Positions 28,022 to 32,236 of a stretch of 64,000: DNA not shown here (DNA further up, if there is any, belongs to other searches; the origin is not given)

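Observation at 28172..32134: Four-module STAND protein: ParA-like + TIR-like + NB-ARC + TPR in one 1320-aa chain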

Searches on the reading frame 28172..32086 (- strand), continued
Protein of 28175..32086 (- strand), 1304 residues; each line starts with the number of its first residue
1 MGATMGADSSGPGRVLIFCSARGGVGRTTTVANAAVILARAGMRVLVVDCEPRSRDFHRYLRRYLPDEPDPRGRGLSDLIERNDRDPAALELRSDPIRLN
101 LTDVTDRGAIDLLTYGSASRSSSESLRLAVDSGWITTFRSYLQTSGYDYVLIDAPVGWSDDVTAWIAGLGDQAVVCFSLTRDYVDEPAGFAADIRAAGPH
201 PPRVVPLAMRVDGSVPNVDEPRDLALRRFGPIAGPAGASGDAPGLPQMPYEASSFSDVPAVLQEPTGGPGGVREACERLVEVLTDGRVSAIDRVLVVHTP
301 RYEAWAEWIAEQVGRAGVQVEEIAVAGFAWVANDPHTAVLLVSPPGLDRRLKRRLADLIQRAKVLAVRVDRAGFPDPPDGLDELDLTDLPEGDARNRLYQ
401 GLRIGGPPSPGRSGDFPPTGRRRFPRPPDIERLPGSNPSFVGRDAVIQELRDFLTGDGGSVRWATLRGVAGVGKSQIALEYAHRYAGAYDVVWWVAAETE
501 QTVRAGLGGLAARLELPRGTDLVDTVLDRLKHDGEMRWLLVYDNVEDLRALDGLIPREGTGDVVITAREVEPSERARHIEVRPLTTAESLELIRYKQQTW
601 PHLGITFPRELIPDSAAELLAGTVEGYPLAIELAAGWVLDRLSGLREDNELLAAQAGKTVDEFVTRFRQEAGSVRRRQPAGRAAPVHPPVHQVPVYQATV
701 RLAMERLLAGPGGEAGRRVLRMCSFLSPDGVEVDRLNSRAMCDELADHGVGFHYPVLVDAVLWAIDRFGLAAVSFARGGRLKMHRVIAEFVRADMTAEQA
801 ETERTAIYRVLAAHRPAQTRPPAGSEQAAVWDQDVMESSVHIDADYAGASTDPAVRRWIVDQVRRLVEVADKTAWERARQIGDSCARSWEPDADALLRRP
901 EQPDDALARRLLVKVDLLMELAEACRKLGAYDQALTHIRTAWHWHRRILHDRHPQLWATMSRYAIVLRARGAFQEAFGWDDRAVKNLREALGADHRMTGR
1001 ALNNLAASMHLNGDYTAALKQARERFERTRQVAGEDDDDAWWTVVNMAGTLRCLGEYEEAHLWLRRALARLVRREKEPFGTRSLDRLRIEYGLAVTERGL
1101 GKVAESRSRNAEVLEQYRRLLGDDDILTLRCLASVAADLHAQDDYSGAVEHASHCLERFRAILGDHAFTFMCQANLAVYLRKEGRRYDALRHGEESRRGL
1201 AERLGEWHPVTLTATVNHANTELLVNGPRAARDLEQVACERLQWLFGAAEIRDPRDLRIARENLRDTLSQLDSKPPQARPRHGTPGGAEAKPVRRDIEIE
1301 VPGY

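Call 41: find_homologous_proteins(query=A3, max_evalue=1e-50)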
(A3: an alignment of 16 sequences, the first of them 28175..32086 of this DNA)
Query A3 (16 sequences) (1304 aa, profile of the alignment): 145 proteins with E <= 1e-50 among 8000 candidates; the best 120 are listed.
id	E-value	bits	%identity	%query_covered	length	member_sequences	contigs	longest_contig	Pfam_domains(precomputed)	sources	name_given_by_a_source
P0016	0.0e+0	1548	32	99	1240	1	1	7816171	PF13424.13,PF00931.29,PF13191.13,PF13374.13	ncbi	ncbi:FxSxx-COOH system tetratricopeptide repeat protein [Streptomyces sp. JNUCC 64]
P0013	0.0e+0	1507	30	99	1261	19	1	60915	PF13424.13,PF07719.24,PF00931.29,PF13191.13,PF13374.13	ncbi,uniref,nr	ncbi:FxSxx-COOH system tetratricopeptide repeat protein [Streptomyces sp. NP-1717]|uniref:FxSxx-COOH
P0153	0.0e+0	1429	30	93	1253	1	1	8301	PF13424.13,PF13191.13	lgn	-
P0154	0.0e+0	1417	38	100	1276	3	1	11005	PF13424.13,PF13374.13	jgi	jgi:tetratricopeptide (TPR) repeat protein/cellulose biosynthesis protein BcsQ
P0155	0.0e+0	1393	36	100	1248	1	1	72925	PF13424.13,PF25199.2,PF00931.29,PF13191.13,PF13374.13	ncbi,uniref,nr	ncbi:tetratricopeptide repeat protein [Nonomuraea sp. NN258]|uniref:FxSxx-COOH system tetratricopept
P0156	0.0e+0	1374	37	98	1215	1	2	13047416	PF13424.13,PF13374.13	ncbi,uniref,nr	ncbi:putative ATP/GTP-binding protein [[Actinomadura] parvosata subsp. kistnae]|uniref:NB-ARC domain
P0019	0.0e+0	1373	33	93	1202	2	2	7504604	PF01656.30,PF13614.13,PF13424.13,PF25199.2,PF13374.13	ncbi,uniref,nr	ncbi:FxSxx-COOH system tetratricopeptide repeat protein [Sphaerisporangium rubeum]|uniref:Cellulose 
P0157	5.0e-254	864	32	92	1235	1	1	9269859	PF10609.16,PF13424.13,PF13191.13,PF13374.13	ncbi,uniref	ncbi:FxSxx-COOH system tetratricopeptide repeat protein [Actinosynnema sp. CS-041913]|uniref:FxSxx-C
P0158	2.3e-248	845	32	92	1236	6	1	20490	PF10609.16,PF13424.13,PF06564.19,PF13374.13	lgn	-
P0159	8.0e-241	820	28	95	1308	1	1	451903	PF01656.30,PF13614.13,PF25000.1,PF13424.13,PF24885.2,PF13676.12,PF00931.29,PF13374.13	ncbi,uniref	ncbi:FxSxx-COOH system tetratricopeptide repeat protein [Microbispora sp. ZYX-F-249]|uniref:FxSxx-CO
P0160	8.4e-240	817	29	99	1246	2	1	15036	PF01656.30,PF13424.13,PF13481.13,PF00931.29,PF13191.13,PF13374.13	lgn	-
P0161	2.9e-237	809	29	92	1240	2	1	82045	PF13614.13,PF13424.13,PF13191.13,PF13374.13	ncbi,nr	ncbi:Chromosome partitioning ATPase, Mrp family, contains Fe-S cluster [Lentzea flava]|nr:Chromosome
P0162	5.7e-236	804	27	95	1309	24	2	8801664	PF01656.30,PF13614.13,PF25000.1,PF13424.13,PF13676.12,PF00931.29,PF13374.13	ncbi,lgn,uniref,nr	ncbi:FxSxx-COOH system tetratricopeptide repeat protein [Microbispora hainanensis]|uniref:FxSxx-COOH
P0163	5.0e-235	801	30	92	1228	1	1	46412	PF13424.13,PF00931.29,PF13191.13,PF13374.13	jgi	jgi:cellulose biosynthesis protein BcsQ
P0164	8.6e-235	800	29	97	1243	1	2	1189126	PF01656.30,PF13424.13,PF00931.29,PF13191.13,PF13374.13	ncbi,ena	-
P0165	6.2e-231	788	27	95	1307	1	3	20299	PF01656.30,PF13614.13,PF25000.1,PF13424.13,PF24885.2,PF13676.12,PF25199.2,PF00931.29,PF13191.13,PF13374.13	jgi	jgi:tetratricopeptide (TPR) repeat protein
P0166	6.5e-228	778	27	95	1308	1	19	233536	PF01656.30,PF13614.13,PF25000.1,PF13424.13,PF07015.18,PF24885.2,PF13676.12,PF00931.29,PF13191.13,PF13374.13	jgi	jgi:tetratricopeptide (TPR) repeat protein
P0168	1.8e-223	763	29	94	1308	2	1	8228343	PF01656.30,PF13614.13,PF25000.1,PF13424.13,PF13676.12,PF00931.29,PF13191.13,PF13374.13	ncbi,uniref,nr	ncbi:FxSxx-COOH system tetratricopeptide repeat protein [Streptomyces sp. LX-29]|uniref:FxSxx-COOH s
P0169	2.2e-222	759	27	95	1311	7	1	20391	PF01656.30,PF13614.13,PF25000.1,PF13424.13,PF13676.12,PF25199.2,PF00931.29,PF13374.13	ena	-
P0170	2.2e-222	759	27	96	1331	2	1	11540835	PF10609.16,PF01656.30,PF13614.13,PF25000.1,PF13424.13,PF24885.2,PF13676.12,PF00931.29,PF13374.13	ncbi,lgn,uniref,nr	ncbi:FxSxx-COOH system tetratricopeptide repeat protein [Streptomyces sp. DSM 40750]|uniref:FxSxx-CO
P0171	3.5e-222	759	28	95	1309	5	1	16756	PF01656.30,PF13614.13,PF25000.1,PF13424.13,PF07015.18,PF13676.12,PF13374.13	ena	-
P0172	3.6e-222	759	28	95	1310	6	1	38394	PF01656.30,PF13614.13,PF25000.1,PF13424.13,PF13676.12,PF00931.29,PF13374.13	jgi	jgi:hypothetical protein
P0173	7.3e-221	754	28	95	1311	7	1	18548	PF01656.30,PF13614.13,PF25000.1,PF13424.13,PF13676.12,PF00931.29,PF13374.13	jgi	jgi:hypothetical protein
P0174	9.6e-220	751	28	95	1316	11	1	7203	PF01656.30,PF13614.13,PF25000.1,PF13424.13,PF13676.12,PF25199.2,PF00931.29,PF13374.13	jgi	jgi:tetratricopeptide (TPR) repeat protein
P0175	2.0e-219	749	27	97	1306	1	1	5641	PF10609.16,PF01656.30,PF13614.13,PF25000.1,PF13424.13,PF24885.2,PF13432.13,PF13676.12,PF13374.13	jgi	jgi:tetratricopeptide (TPR) repeat protein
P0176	7.2e-218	744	27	95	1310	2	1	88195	PF01656.30,PF13614.13,PF25000.1,PF13424.13,PF13676.12,PF00931.29,PF13374.13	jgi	jgi:hypothetical protein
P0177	1.6e-216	740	27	96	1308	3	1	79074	PF01656.30,PF13614.13,PF25000.1,PF13424.13,PF07015.18,PF13676.12,PF25895.1,PF25199.2,PF13374.13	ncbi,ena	-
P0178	3.6e-215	735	28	96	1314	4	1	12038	PF01656.30,PF13614.13,PF25000.1,PF13424.13,PF13676.12,PF25895.1,PF25199.2,PF13374.13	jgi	jgi:hypothetical protein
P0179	3.8e-215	735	27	97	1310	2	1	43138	PF01656.30,PF13614.13,PF25000.1,PF13424.13,PF13676.12,PF25199.2,PF00931.29,PF13374.13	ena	-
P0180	3.9e-215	735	28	94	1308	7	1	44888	PF01656.30,PF13614.13,PF25000.1,PF13424.13,PF13676.12,PF25895.1,PF00931.29,PF13374.13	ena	-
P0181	4.5e-215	735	28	97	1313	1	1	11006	PF01656.30,PF13614.13,PF25000.1,PF13424.13,PF13676.12,PF25199.2,PF00931.29,PF13374.13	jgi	jgi:TIR domain/Tetratricopeptide repeat/NB-ARC domain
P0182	1.4e-209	717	27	96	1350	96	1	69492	PF01656.30,PF13614.13,PF13424.13,PF13676.12,PF25199.2,PF00931.29,PF13191.13,PF13374.13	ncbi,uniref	ncbi:FxSxx-COOH system tetratricopeptide repeat protein [Micromonospora zamorensis]|uniref:FxSxx-COO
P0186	2.2e-201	690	26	95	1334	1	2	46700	PF01656.30,PF13614.13,PF13424.13,PF24885.2,PF13432.13,PF13676.12,PF25199.2,PF00931.29,PF13374.13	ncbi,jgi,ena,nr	ncbi:MAG TPA: FxSxx-COOH system tetratricopeptide repeat protein [Candidatus Limnocylindrales bacter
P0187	2.8e-201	689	28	85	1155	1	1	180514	PF25000.1,PF13424.13,PF13676.12,PF00931.29,PF13374.13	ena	-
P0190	1.1e-196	674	28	93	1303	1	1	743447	PF13614.13,PF25000.1,PF13424.13,PF13676.12,PF00931.29,PF13191.13,PF13374.13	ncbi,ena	-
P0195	2.5e-183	630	27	95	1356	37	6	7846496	PF01656.30,PF13614.13,PF25000.1,PF13424.13,PF07015.18,PF13676.12,PF25199.2,PF00931.29,PF13191.13,PF13374.13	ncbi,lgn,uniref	ncbi:FxSxx-COOH system tetratricopeptide repeat protein [Streptomyces nigra]|uniref:FxSxx-COOH syste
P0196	4.7e-178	612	27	93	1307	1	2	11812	PF13614.13,PF25000.1,PF13424.13,PF13676.12,PF13374.13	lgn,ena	-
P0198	2.1e-134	468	26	67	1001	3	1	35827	PF13424.13,PF24885.2,PF13676.12,PF25199.2,PF00931.29,PF13191.13,PF13374.13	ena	-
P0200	6.8e-132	460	27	71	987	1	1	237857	PF05729.19,PF13424.13,PF13401.13,PF13676.12,PF25199.2,PF00931.29,PF13191.13,PF13374.13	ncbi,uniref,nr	ncbi:FxSxx-COOH system tetratricopeptide repeat protein [Streptomyces sp. TRM49041]|uniref:FxSxx-COO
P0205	3.6e-124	434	26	61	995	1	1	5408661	PF13424.13,PF13676.12,PF00931.29,PF13374.13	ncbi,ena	-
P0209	1.2e-119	419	28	72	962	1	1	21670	PF25000.1,PF13424.13,PF24885.2,PF13676.12,PF07719.24,PF00931.29,PF13374.13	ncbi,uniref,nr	ncbi:FxSxx-COOH system tetratricopeptide repeat protein [Streptomyces sp. ISL-11]|uniref:FxSxx-COOH 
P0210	4.4e-117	411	25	72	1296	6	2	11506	PF05729.19,PF13424.13,PF13676.12,PF00931.29,PF13191.13,PF13374.13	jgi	jgi:tetratricopeptide (TPR) repeat protein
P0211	3.6e-116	408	30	34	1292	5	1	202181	PF13424.13,PF13676.12,PF13374.13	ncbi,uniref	ncbi:FxSxx-COOH system tetratricopeptide repeat protein [Streptomyces umbrinus]|uniref:FxSxx-COOH sy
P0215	7.3e-114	400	28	68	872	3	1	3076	PF25972.1,PF13424.13,PF24885.2,PF13676.12,PF00931.29,PF13374.13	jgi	-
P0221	2.4e-110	388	27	69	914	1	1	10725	PF25972.1,PF13424.13,PF24885.2,PF13676.12,PF00931.29,PF13374.13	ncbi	-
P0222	4.8e-110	387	27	69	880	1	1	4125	PF25972.1,PF13424.13,PF24885.2,PF13676.12,PF00931.29,PF13374.13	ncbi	ncbi:MAG: FxSxx-COOH system tetratricopeptide repeat protein [Pseudonocardiaceae bacterium]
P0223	6.0e-110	387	27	69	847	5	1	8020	PF13431.13,PF22726.3,PF13176.13,PF24885.2,PF13401.13,PF13676.12,PF00931.29,PF13374.13,PF17874.8,PF25000.1,PF00515.35,PF13424.13,PF13181.13,PF07719.24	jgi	-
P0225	2.5e-109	385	26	68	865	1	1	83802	PF25972.1,PF13424.13,PF24885.2,PF13676.12,PF00931.29,PF13191.13,PF13374.13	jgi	jgi:tetratricopeptide (TPR) repeat protein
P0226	5.0e-106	374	28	59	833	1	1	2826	PF03704.24,PF25972.1,PF13424.13,PF00931.29,PF13374.13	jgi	jgi:hypothetical protein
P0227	2.7e-104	368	27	72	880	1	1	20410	PF25972.1,PF13424.13,PF24885.2,PF13676.12,PF00931.29,PF13374.13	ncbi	ncbi:MAG: FxSxx-COOH system tetratricopeptide repeat protein [Pseudonocardiaceae bacterium]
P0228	3.5e-104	368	27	68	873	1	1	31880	PF25972.1,PF13424.13,PF24885.2,PF13676.12,PF00931.29,PF13374.13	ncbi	-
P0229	4.4e-104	367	25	64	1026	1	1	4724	PF21325.4,PF10952.16,PF12688.14,PF16811.12,PF00931.29,PF13374.13,PF07721.21,PF25000.1,PF00515.35,PF04212.25,PF13424.13,PF07719.24,PF13174.13,PF13431.13,PF07720.19,PF13176.13,PF24885.2,PF13428.13,PF13676.12,PF14559.13,PF17874.8,PF02810.22,PF12895.14,PF13432.13,PF13181.13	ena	-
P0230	6.7e-104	367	28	57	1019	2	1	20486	PF03704.24,PF25972.1,PF13424.13,PF24885.2,PF00486.35,PF00931.29,PF13374.13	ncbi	-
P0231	4.1e-103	364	27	71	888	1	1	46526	PF25972.1,PF13424.13,PF24885.2,PF13676.12,PF00931.29,PF13374.13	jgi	jgi:TIR domain/Tetratricopeptide repeat/NB-ARC domain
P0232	1.4e-102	363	27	57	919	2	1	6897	PF03704.24,PF25972.1,PF13424.13,PF00931.29,PF13374.13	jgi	jgi:hypothetical protein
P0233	1.6e-102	362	26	64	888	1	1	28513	PF25972.1,PF13424.13,PF24885.2,PF13676.12,PF00931.29,PF13374.13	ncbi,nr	ncbi:MAG: tetratricopeptide repeat protein [Pseudonocardiales bacterium]|nr:tetratricopeptide repeat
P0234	1.0e-101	360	27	71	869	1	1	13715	PF25972.1,PF13424.13,PF13676.12,PF00931.29,PF13374.13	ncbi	ncbi:MAG: FxSxx-COOH system tetratricopeptide repeat protein [Pseudonocardiaceae bacterium]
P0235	3.3e-101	358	26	69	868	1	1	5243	PF25972.1,PF13424.13,PF24885.2,PF13676.12,PF00931.29,PF13191.13,PF13374.13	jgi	jgi:TIR domain/Tetratricopeptide repeat/NB-ARC domain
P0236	3.7e-101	358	27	68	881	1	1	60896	PF25000.1,PF13424.13,PF13676.12,PF00931.29,PF13374.13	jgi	jgi:TIR domain/Tetratricopeptide repeat/NB-ARC domain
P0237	4.6e-101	357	26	68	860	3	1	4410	PF13424.13,PF24885.2,PF13676.12,PF00931.29,PF13374.13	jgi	jgi:hypothetical protein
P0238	6.0e-100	354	34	28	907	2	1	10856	PF13431.13,PF13414.13,PF14357.12,PF13176.13,PF24885.2,PF13676.12,PF00931.29,PF13374.13,PF17874.8,PF25000.1,PF00515.35,PF13424.13,PF13432.13,PF13181.13,PF07719.24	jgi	jgi:tetratricopeptide (TPR) repeat protein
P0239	1.0e-99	353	27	69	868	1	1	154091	PF25972.1,PF13424.13,PF24885.2,PF13676.12,PF00931.29,PF13374.13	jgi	jgi:TIR domain/Tetratricopeptide repeat/NB-ARC domain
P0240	6.1e-99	350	27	67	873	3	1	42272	PF25972.1,PF13424.13,PF13676.12,PF00931.29,PF13374.13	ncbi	ncbi:MAG: FxSxx-COOH system tetratricopeptide repeat protein [Pseudonocardiaceae bacterium]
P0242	4.9e-98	347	26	68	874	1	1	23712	PF17874.8,PF25972.1,PF13424.13,PF13676.12,PF00931.29,PF13374.13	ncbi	ncbi:MAG: FxSxx-COOH system tetratricopeptide repeat protein [Pseudonocardiales bacterium]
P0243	1.2e-97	346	27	63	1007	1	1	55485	PF03704.24,PF25972.1,PF13424.13,PF00486.35,PF00931.29,PF13374.13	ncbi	ncbi:MAG: FxSxx-COOH system tetratricopeptide repeat protein [Pseudonocardiaceae bacterium]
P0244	3.2e-97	345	27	62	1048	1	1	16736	PF03704.24,PF25972.1,PF13424.13,PF24885.2,PF00486.35,PF00931.29,PF13374.13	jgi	jgi:DNA-binding SARP family transcriptional activator/tetratricopeptide (TPR) repeat protein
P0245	4.5e-97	344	28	53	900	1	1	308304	PF13431.13,PF14357.12,PF13176.13,PF24885.2,PF13428.13,PF13676.12,PF00931.29,PF13374.13,PF07721.21,PF14559.13,PF17874.8,PF25000.1,PF00515.35,PF13424.13,PF13432.13,PF13181.13,PF07719.24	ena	-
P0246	8.5e-97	343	28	63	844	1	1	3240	PF25972.1,PF13424.13,PF13676.12,PF00931.29,PF13374.13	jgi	jgi:tetratricopeptide (TPR) repeat protein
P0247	2.2e-96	342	28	68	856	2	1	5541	PF25972.1,PF13424.13,PF24885.2,PF13676.12,PF00931.29,PF13374.13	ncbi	ncbi:MAG: FxSxx-COOH system tetratricopeptide repeat protein, partial [Pseudonocardiaceae bacterium]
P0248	3.8e-96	341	27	60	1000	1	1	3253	PF03704.24,PF25972.1,PF13424.13,PF00486.35,PF00931.29,PF13374.13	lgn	-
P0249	1.0e-95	340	26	69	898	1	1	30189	PF25972.1,PF13424.13,PF24885.2,PF13676.12,PF00931.29,PF13374.13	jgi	-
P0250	1.5e-94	336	24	64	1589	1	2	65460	PF13431.13,PF23914.2,PF25062.2,PF14357.12,PF13176.13,PF24885.2,PF13428.13,PF13676.12,PF00931.29,PF13191.13,PF13374.13,PF07721.21,PF14559.13,PF13371.13,PF17874.8,PF25000.1,PF00515.35,PF13424.13,PF28559.1,PF21033.5,PF13432.13,PF13181.13,PF07719.24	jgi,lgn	jgi:tetratricopeptide (TPR) repeat protein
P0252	6.7e-94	334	26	68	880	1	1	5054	PF17874.8,PF13424.13,PF24885.2,PF13676.12,PF13374.13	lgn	-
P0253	9.9e-94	333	27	59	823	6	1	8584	PF17874.8,PF25000.1,PF13424.13,PF13176.13,PF24885.2,PF13401.13,PF13676.12,PF13181.13,PF07719.24,PF13374.13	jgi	jgi:tetratricopeptide (TPR) repeat protein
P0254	1.8e-93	332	26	66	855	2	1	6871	PF09976.16,PF23914.2,PF13414.13,PF13176.13,PF24885.2,PF13428.13,PF13676.12,PF13374.13,PF07721.21,PF14559.13,PF13371.13,PF17874.8,PF25000.1,PF00515.35,PF13424.13,PF13432.13,PF13181.13,PF07719.24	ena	-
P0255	2.5e-93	332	27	64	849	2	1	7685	PF25972.1,PF13424.13,PF13676.12,PF00931.29,PF13374.13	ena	-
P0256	5.0e-93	331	27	67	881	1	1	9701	PF13424.13,PF13676.12,PF00931.29,PF13374.13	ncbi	ncbi:MAG: FxSxx-COOH system tetratricopeptide repeat protein [Pseudonocardiaceae bacterium]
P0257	1.2e-92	330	27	58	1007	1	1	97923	PF03704.24,PF25972.1,PF13424.13,PF00486.35,PF00931.29,PF13374.13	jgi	jgi:DNA-binding SARP family transcriptional activator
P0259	8.8e-92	327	26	63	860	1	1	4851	PF13431.13,PF13414.13,PF13176.13,PF24885.2,PF13676.12,PF13374.13,PF17874.8,PF25000.1,PF00515.35,PF13424.13,PF13432.13,PF13181.13,PF07719.24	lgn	-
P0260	2.4e-90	322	30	22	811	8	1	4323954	PF13414.13,PF13176.13,PF24885.2,PF13428.13,PF13676.12,PF00931.29,PF13374.13,PF13371.13,PF17874.8,PF25000.1,PF00515.35,PF13424.13,PF13181.13,PF07719.24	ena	-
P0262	3.8e-88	315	27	63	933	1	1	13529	PF03704.24,PF25972.1,PF13424.13,PF24885.2,PF00931.29,PF13374.13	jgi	jgi:Bacterial transcriptional activator domain/Tetratricopeptide repeat/NB-ARC domain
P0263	5.5e-88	314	27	61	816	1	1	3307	PF13431.13,PF17874.8,PF25000.1,PF00515.35,PF13424.13,PF13176.13,PF24885.2,PF13676.12,PF07719.24,PF00931.29,PF13374.13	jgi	jgi:tetratricopeptide (TPR) repeat protein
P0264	1.6e-87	313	25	61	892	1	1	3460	PF13176.13,PF24885.2,PF13428.13,PF13676.12,PF13374.13,PF04505.18,PF17874.8,PF25000.1,PF00515.35,PF13424.13,PF13432.13,PF13181.13,PF07719.24,PF26879.1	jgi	jgi:tetratricopeptide (TPR) repeat protein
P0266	4.7e-87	311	26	57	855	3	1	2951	PF13176.13,PF24885.2,PF13676.12,PF00931.29,PF13191.13,PF13374.13,PF14559.13,PF25000.1,PF00515.35,PF13424.13,PF13432.13,PF13181.13,PF07719.24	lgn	-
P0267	3.4e-86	308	27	56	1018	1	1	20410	PF03704.24,PF25972.1,PF13424.13,PF00486.35,PF00931.29,PF13374.13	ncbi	ncbi:MAG: FxSxx-COOH system tetratricopeptide repeat protein [Pseudonocardiaceae bacterium]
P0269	2.3e-85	305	28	62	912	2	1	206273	PF03704.24,PF13424.13,PF24885.2,PF00931.29,PF13374.13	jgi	jgi:tetratricopeptide (TPR) repeat protein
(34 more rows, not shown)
